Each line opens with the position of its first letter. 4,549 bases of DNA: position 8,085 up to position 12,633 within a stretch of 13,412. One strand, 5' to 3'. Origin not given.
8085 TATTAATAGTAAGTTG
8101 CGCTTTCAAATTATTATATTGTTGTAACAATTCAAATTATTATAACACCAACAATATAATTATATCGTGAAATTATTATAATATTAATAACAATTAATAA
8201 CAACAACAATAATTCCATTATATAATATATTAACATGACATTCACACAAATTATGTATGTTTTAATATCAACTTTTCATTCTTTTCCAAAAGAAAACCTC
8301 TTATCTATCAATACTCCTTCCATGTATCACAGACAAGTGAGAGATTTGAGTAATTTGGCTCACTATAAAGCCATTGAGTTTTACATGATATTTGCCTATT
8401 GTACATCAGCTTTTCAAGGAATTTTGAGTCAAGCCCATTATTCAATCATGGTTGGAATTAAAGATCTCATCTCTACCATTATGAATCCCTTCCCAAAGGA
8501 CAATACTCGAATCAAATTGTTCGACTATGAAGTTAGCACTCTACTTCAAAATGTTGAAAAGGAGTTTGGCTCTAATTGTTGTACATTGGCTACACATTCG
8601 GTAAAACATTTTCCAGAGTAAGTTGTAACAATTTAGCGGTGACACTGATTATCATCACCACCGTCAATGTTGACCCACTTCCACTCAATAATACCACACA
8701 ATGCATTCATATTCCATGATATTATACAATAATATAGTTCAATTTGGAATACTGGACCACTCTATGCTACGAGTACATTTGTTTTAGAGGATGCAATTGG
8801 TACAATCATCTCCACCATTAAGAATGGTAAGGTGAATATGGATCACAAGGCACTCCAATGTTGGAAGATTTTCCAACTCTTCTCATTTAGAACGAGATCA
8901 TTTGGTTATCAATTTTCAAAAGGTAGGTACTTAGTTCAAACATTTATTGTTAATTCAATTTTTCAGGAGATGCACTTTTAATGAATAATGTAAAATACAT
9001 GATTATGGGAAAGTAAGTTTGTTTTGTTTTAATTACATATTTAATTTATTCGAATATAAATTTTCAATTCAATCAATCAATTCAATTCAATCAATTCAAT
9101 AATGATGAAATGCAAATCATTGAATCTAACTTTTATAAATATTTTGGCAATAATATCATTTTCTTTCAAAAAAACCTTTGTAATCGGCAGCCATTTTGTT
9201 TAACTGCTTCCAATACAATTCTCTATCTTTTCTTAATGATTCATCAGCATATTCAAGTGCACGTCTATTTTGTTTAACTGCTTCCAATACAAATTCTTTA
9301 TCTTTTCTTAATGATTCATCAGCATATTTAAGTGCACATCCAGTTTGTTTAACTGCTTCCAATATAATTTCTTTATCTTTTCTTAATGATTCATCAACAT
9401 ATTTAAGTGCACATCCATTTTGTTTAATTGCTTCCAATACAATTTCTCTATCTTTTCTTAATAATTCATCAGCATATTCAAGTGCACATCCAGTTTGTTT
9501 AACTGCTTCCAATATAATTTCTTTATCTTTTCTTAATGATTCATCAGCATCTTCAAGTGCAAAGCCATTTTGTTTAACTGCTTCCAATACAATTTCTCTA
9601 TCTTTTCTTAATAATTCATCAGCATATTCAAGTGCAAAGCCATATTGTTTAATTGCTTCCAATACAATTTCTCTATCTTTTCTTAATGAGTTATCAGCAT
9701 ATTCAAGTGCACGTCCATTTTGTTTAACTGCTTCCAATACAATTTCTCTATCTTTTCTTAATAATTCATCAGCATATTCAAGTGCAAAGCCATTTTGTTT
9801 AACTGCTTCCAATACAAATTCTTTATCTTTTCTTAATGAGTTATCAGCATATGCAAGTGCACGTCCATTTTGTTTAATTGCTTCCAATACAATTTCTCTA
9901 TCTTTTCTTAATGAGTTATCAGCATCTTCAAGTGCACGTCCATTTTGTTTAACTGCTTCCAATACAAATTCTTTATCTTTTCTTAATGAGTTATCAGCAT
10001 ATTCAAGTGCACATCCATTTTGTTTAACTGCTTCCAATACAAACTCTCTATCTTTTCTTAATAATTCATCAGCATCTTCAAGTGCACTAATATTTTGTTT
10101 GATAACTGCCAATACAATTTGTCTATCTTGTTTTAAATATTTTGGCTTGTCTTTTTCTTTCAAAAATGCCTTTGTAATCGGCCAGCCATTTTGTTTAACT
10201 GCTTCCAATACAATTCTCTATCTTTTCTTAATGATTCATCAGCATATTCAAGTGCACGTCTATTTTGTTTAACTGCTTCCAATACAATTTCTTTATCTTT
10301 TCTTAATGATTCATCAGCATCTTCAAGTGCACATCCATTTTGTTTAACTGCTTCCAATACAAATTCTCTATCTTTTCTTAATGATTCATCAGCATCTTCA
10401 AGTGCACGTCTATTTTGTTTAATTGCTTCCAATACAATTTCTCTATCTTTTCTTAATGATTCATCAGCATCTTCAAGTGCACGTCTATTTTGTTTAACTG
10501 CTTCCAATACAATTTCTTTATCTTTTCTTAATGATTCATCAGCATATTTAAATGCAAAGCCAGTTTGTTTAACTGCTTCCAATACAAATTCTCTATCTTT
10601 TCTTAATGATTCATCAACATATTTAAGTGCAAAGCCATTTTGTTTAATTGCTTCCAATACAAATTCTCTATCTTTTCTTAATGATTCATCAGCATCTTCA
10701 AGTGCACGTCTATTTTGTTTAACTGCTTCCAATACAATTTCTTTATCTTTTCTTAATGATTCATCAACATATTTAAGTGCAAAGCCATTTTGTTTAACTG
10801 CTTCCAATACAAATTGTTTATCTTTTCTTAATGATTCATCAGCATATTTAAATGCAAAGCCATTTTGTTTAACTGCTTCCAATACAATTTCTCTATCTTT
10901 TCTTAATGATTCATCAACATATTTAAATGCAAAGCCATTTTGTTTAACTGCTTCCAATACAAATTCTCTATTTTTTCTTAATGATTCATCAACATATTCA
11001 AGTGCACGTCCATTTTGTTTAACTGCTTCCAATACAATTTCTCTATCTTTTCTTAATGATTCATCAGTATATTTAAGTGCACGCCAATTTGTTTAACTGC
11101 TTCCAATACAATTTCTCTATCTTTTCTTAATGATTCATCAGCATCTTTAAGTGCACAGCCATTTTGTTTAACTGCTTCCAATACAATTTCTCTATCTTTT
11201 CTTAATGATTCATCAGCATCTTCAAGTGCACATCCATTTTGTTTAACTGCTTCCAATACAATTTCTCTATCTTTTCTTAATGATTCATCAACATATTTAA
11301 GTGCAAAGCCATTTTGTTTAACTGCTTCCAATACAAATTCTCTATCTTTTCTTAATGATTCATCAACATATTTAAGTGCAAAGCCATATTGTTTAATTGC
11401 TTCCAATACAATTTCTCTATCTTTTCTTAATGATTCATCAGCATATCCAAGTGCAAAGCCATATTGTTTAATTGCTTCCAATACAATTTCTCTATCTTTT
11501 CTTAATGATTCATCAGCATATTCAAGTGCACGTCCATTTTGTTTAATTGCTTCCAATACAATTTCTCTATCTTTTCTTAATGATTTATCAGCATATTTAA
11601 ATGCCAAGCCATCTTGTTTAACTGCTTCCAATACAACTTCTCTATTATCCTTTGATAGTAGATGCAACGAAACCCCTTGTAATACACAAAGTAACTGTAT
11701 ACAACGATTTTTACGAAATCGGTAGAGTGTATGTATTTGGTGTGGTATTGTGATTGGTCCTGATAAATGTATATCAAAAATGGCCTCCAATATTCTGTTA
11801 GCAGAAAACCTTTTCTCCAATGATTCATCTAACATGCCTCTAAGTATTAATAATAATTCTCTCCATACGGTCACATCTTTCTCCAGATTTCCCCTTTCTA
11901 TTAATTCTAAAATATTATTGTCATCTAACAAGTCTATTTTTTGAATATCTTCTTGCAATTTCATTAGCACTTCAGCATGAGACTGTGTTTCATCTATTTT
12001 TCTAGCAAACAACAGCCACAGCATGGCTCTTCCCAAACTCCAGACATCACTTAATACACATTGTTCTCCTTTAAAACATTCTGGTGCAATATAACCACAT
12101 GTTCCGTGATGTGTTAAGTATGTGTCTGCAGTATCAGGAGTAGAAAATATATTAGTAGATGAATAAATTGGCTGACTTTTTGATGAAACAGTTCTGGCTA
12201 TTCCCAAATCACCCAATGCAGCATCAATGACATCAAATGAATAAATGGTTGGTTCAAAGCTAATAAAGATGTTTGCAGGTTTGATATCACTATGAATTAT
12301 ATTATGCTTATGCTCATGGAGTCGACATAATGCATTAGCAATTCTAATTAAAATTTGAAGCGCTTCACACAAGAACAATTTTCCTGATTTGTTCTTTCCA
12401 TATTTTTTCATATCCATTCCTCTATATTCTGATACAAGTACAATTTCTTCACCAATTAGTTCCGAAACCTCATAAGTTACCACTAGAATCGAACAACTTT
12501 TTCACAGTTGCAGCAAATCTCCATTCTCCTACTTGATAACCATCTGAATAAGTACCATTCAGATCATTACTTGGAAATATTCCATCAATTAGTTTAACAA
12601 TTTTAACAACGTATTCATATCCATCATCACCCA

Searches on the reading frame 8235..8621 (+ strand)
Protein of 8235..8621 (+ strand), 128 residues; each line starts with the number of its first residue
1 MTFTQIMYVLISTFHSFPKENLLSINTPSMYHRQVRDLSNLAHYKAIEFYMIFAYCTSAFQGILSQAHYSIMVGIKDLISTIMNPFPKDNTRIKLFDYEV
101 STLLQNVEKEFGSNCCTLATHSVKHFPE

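Call 9: search_protein_families(library=pfam, proteins=[window:8235-8621:+], max_evalue=0.01)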
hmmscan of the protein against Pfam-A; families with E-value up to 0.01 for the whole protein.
window:8235-8621:+ (128 aa): 0 families

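Call 29: search_protein_families(library=pfam, proteins=[window:8235-8621:+], max_evalue=5)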
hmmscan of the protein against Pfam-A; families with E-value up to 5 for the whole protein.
window:8235-8621:+ (128 aa): 2 families
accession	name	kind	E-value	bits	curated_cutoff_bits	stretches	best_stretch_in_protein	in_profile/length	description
PF13102.12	Phage_int_SAM_5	-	0.025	15.4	22.3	1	1-43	41-83/98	Phage integrase SAM-like domain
PF19595.4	DUF6100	-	0.12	12.5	27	1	30-83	147-199/222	Family of unknown function (DUF6100)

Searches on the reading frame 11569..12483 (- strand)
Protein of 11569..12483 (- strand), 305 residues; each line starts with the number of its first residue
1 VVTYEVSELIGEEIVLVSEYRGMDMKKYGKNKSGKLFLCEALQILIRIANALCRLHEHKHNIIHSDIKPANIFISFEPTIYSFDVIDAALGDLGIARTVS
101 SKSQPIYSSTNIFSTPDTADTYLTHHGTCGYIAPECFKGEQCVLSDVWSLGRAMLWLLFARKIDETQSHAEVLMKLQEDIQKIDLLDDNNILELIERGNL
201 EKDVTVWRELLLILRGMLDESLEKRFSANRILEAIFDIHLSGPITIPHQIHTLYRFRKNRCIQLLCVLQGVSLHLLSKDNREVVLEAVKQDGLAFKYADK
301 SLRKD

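Call 10: find_homologous_proteins(query=window:11569-12483:-)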
Query seq(305 aa) (305 aa): 7 proteins with E <= 0.001 among 1272 candidates.
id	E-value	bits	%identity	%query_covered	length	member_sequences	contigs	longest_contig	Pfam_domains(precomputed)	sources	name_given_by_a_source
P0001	8.9e-109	381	58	100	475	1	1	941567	PF00069.32,PF13475.12,PF24755.3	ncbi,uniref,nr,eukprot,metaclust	ncbi:predicted protein [Naegleria gruberi]|uniref:Predicted protein n=1 Tax=Naegleria gruberi TaxID=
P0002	1.1e-19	89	47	18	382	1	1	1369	PF13475.12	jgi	-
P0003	1.4e-6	46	68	9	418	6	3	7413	PF13475.12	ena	-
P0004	5.1e-6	44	27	72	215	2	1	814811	PF07714.24,PF00069.32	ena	-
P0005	2.7e-5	42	50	12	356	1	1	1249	PF13475.12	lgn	-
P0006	2.9e-5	41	33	52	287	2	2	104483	PF07714.24,PF00069.32,PF03109.23,PF14531.13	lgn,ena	-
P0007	9.3e-5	40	30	50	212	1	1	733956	PF07714.24,PF00069.32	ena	-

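Call 13: find_encoding_contigs(protein=P0001, flank=10000, max_places=6)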
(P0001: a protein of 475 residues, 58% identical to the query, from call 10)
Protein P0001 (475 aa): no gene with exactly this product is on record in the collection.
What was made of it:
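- Closest known: Naegleria gruberi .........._62160. Different: Its genomic DNA could not be retrieved (call 13).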

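Call 35: search_protein_representatives(protein=window:11668-12483:-)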
Query: 272 residues. Proteins with E-value up to 0.001 (for the whole library): 6706; up to 1e-10: 46; up to 1e-30: 3. The best 150 are listed.
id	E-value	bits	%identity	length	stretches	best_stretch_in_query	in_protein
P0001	1.8e-77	276.6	88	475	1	1-154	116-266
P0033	1.9e-40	155.2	38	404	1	2-272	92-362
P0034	5.9e-36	140.5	39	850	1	2-272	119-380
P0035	6.1e-28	114.3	37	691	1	2-267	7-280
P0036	1.6e-22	96.5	36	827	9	127-179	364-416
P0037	8.1e-21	90.9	37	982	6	26-84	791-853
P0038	9.2e-20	87.5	39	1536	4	29-166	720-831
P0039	1.7e-19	86.6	44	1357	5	42-102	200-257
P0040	6.0e-17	78.2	36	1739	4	35-197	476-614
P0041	1.2e-15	74.0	40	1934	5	25-78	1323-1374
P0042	1.6e-15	73.5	32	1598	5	17-94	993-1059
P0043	8.1e-15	71.2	32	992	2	4-161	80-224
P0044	8.1e-15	71.2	34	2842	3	55-162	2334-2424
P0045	9.5e-15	71.0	30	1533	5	38-162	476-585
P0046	1.2e-14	70.7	36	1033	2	38-161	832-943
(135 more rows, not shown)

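Call 50: find_encoding_contigs(protein=P0034, flank=3000, max_places=3)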
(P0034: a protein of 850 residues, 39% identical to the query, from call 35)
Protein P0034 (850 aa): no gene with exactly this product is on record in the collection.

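Call 51: list_cluster_members(proteins=[P0001, P0033, P0034, P0035])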
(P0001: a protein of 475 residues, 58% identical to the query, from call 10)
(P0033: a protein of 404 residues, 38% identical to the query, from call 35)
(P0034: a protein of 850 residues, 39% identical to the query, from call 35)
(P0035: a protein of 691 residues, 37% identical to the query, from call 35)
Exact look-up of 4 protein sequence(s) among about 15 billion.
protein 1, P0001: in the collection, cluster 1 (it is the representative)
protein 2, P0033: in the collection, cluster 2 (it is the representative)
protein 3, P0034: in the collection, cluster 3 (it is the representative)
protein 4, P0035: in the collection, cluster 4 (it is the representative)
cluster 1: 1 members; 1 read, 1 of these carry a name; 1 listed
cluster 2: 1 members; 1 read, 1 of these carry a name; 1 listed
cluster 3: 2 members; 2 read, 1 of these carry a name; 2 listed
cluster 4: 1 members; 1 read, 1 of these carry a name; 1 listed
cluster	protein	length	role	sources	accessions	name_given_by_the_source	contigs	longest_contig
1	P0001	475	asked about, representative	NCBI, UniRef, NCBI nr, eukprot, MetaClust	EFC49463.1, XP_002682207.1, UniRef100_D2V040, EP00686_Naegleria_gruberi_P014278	predicted protein [Naegleria gruberi] | Predicted protein n=1 Tax=Naegleria gruberi TaxID=5762 RepID=D2V040_NAEGR | uncharacterized protein NAEGRDRAFT_62160 [Naegleria gruberi]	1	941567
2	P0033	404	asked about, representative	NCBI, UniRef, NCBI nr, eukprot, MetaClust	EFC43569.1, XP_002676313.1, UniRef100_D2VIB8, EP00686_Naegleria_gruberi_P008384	predicted protein [Naegleria gruberi] | Predicted protein n=1 Tax=Naegleria gruberi TaxID=5762 RepID=D2VIB8_NAEGR | uncharacterized protein NAEGRDRAFT_68631 [Naegleria gruberi]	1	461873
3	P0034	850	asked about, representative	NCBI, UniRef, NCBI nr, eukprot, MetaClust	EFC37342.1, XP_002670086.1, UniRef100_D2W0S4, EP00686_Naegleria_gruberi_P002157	predicted protein [Naegleria gruberi] | Predicted protein n=1 Tax=Naegleria gruberi TaxID=5762 RepID=D2W0S4_NAEGR | uncharacterized protein NAEGRDRAFT_53795 [Naegleria gruberi]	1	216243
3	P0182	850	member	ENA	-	-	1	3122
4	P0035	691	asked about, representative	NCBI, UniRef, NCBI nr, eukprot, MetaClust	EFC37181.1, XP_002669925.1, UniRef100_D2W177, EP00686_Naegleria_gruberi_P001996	predicted protein [Naegleria gruberi] | non-specific serine/threonine protein kinase n=1 Tax=Naegleria gruberi TaxID=5762 ... | uncharacterized protein NAEGRDRAFT_75119 [Naegleria gruberi]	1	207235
